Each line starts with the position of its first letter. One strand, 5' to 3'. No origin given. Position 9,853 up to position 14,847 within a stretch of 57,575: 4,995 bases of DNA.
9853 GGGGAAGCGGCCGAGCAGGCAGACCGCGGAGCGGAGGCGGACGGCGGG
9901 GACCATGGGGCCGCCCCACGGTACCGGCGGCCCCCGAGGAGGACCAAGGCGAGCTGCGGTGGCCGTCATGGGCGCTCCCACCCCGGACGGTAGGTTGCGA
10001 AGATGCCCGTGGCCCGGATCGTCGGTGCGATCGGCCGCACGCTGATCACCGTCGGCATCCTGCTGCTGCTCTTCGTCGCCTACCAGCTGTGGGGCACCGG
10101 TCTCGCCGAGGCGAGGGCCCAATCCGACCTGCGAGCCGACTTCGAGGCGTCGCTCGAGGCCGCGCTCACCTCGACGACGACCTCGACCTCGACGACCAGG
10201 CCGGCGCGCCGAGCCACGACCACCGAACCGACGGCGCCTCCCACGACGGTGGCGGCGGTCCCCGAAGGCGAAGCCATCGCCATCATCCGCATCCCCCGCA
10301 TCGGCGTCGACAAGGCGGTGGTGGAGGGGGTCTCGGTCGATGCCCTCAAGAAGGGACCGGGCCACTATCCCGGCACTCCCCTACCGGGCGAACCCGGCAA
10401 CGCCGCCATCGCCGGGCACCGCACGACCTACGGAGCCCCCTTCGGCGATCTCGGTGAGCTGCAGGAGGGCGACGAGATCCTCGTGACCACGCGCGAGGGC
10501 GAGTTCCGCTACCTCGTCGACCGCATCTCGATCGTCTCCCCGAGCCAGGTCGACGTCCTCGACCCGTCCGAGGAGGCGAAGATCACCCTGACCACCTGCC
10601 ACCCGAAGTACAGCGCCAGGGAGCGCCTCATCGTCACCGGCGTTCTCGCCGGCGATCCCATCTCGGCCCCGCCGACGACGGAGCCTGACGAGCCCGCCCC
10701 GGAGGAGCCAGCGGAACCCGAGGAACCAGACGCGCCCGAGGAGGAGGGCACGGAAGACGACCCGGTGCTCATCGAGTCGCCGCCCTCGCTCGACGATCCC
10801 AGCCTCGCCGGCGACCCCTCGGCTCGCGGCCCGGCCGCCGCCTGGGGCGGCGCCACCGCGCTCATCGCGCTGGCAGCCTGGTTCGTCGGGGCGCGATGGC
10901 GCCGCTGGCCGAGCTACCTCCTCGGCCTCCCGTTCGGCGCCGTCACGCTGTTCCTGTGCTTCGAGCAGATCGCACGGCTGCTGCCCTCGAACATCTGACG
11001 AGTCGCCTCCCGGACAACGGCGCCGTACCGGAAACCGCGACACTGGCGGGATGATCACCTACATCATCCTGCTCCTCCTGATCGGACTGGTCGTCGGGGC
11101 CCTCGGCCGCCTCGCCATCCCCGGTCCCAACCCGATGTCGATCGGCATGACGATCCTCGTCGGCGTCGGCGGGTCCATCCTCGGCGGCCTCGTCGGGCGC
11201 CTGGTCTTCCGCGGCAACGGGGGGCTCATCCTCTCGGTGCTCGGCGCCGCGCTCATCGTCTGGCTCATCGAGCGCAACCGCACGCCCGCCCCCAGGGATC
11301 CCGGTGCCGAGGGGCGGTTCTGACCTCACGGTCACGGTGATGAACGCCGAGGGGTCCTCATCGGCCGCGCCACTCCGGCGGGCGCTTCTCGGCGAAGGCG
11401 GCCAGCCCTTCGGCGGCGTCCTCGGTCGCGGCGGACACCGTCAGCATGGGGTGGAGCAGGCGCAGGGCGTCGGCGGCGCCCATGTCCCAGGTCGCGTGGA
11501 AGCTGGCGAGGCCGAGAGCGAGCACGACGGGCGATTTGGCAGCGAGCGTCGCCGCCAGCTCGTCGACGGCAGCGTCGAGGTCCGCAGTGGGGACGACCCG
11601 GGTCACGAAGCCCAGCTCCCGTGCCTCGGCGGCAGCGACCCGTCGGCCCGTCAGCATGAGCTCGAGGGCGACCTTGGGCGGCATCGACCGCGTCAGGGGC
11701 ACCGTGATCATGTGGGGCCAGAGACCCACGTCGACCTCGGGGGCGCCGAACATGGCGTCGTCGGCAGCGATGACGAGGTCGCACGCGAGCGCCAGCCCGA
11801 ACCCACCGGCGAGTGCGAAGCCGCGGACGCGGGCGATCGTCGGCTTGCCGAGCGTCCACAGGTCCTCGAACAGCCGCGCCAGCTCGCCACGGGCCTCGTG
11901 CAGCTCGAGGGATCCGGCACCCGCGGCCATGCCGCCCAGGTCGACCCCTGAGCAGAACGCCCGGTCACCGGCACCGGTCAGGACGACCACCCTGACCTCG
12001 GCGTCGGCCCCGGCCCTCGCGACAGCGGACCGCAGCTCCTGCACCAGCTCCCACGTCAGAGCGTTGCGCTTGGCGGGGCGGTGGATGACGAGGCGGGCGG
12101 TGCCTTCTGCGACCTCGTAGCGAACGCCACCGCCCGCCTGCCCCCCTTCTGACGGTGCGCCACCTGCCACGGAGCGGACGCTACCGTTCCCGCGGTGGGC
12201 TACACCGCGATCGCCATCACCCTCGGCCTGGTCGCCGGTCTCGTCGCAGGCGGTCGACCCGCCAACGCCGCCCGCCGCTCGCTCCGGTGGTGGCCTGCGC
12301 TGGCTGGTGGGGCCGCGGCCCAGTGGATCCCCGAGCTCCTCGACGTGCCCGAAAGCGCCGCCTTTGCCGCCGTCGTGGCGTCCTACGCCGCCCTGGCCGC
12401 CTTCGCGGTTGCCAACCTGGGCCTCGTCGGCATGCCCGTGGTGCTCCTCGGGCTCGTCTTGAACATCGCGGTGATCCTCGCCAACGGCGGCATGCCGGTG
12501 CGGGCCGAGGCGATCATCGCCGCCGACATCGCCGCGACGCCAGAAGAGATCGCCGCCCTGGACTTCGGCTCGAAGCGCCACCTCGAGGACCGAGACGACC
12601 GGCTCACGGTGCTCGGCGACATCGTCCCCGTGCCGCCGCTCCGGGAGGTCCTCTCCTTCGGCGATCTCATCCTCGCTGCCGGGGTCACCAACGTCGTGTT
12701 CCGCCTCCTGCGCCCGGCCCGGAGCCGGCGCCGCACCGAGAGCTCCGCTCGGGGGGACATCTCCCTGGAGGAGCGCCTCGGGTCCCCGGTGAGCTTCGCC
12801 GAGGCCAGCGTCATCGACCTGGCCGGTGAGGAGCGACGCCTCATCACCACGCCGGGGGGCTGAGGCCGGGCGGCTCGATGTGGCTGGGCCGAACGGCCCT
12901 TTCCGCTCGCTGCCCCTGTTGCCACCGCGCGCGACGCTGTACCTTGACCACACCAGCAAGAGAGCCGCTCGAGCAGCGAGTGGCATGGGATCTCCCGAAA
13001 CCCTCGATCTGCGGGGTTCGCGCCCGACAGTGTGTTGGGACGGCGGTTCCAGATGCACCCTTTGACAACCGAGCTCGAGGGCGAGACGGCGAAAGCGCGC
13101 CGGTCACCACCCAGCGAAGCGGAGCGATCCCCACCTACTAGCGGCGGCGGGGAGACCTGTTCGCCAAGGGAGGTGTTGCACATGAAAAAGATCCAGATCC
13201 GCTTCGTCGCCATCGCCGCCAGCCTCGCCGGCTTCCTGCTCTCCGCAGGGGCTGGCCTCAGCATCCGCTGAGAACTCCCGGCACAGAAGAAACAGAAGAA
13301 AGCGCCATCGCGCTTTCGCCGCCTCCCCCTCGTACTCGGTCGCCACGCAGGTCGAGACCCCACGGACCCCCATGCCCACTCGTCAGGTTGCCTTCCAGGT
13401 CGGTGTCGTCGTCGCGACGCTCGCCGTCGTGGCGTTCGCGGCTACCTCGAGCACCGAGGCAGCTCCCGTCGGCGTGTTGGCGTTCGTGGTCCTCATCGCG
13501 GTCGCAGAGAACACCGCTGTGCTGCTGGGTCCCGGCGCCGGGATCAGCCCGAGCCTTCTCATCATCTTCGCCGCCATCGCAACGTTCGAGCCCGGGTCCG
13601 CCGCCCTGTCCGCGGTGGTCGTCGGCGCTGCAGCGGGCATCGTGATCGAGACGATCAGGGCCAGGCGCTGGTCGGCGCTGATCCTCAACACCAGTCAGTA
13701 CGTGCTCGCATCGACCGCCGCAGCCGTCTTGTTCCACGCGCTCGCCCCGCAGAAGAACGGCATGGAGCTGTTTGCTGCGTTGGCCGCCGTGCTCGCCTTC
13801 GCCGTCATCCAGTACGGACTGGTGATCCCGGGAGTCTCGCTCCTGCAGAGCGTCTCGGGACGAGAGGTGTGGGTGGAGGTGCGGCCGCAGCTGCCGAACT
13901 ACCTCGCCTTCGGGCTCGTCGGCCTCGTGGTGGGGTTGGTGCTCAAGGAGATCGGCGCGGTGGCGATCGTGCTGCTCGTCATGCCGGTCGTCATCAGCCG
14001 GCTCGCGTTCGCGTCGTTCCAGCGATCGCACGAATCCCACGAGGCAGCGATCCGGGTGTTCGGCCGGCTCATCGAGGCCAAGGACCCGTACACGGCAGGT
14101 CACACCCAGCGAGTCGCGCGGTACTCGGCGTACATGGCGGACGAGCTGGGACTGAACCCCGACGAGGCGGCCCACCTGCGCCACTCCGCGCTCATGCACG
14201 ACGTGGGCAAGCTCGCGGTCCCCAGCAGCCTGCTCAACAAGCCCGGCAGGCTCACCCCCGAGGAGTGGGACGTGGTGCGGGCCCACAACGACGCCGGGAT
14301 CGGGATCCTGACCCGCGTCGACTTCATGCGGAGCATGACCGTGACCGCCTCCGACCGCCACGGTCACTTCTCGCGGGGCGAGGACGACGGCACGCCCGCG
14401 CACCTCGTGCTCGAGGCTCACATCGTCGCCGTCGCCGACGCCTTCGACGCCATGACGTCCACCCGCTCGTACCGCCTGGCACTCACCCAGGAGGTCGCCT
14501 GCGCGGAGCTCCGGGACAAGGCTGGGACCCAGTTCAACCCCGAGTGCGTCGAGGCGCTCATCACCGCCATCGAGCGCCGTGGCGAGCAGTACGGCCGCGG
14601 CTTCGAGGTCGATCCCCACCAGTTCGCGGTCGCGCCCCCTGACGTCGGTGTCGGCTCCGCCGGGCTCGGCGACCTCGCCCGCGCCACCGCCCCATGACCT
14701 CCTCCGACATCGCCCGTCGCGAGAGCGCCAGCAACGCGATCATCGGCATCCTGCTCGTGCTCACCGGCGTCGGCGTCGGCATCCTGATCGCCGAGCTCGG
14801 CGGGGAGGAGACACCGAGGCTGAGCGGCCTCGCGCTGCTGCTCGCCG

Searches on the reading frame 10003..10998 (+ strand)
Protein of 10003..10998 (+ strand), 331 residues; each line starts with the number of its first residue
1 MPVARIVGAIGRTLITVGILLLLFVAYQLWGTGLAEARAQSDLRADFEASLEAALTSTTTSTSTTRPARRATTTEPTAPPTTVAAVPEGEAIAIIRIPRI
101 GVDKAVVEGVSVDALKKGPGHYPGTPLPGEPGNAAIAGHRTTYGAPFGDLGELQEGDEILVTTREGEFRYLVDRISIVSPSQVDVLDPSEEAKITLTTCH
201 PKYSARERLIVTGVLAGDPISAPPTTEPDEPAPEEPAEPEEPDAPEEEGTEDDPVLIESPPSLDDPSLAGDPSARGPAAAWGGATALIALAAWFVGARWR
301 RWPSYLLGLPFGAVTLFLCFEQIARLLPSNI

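Call 54: search_protein_families(library=pfam, proteins=[window:10003-10998:+], max_evalue=0.001)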
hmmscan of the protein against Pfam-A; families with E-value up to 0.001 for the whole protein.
window:10003-10998:+ (331 aa): 1 family
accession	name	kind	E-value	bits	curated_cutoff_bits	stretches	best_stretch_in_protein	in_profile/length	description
PF04203.18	Sortase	-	1.9e-36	125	26.6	1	95-215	1-124/125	Sortase domain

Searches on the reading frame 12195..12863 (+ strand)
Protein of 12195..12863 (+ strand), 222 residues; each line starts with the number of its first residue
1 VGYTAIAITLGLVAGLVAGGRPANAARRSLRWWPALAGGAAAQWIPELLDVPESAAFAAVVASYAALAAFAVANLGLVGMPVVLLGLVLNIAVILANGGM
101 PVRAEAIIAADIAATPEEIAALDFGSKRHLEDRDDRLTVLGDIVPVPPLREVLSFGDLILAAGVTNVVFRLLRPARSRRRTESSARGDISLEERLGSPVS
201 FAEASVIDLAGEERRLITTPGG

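Call 54: search_protein_families(library=pfam, proteins=[window:12195-12863:+], max_evalue=0.001)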
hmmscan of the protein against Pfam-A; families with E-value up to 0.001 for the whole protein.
window:12195-12863:+ (222 aa): 1 family
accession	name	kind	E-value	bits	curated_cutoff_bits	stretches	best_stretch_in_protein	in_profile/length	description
PF17248.7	DUF5317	-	1.9e-20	73.8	25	1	46-168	20-150/151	Family of unknown function (DUF5317)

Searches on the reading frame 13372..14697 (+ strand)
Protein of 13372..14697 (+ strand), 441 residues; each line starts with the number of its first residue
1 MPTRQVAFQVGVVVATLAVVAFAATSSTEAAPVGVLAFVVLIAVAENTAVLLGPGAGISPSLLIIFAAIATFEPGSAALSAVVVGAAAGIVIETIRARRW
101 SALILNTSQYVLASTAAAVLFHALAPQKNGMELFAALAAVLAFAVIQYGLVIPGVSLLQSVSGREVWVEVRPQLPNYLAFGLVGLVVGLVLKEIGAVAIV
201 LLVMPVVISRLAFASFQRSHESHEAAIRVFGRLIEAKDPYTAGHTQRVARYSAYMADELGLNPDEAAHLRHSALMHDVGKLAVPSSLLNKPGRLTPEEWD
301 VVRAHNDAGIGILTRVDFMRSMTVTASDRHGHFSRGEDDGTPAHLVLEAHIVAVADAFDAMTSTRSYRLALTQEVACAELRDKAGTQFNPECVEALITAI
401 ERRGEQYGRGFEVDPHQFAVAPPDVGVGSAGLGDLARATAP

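Call 54: search_protein_families(library=pfam, proteins=[window:13372-14697:+], max_evalue=0.001)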
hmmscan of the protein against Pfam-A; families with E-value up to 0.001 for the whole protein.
window:13372-14697:+ (441 aa): 2 families
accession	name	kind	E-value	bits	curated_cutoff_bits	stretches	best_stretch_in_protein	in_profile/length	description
PF13487.12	HD_5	-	1.1e-25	90.8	27.2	1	229-391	2-169/170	HD domain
PF01966.28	HD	-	1.7e-12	48.1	22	1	242-361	2-116/116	HD domain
